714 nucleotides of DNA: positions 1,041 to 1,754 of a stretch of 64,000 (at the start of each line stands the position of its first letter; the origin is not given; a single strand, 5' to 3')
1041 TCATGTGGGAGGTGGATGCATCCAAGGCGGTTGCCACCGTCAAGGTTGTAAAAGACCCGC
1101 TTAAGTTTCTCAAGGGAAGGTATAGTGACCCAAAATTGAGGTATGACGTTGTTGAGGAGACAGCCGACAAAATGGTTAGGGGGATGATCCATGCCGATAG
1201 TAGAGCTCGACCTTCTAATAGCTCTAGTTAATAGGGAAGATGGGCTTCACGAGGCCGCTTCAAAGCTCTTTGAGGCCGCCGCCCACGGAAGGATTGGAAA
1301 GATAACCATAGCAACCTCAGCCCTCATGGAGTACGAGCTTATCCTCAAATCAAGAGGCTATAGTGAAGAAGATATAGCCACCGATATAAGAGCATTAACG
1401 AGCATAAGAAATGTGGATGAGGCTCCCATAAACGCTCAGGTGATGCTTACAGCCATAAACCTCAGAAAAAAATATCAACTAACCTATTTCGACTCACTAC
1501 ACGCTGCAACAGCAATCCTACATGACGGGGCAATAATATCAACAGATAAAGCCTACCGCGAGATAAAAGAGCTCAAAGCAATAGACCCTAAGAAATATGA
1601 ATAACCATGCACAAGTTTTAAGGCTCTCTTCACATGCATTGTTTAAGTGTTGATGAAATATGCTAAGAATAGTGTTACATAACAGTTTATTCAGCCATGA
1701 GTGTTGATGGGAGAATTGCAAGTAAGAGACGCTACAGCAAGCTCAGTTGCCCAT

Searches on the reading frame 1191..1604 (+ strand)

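Call 16: search_protein_families(library=pfam, proteins=[window:1191-1604:+], max_evalue=0.0001)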
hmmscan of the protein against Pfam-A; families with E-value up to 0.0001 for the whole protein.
window:1191-1604:+ (137 aa): 1 family
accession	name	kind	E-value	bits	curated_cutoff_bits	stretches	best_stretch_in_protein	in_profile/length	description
PF01850.27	PIN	-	1.2e-13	52.1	23.6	1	9-127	8-119/120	PIN domain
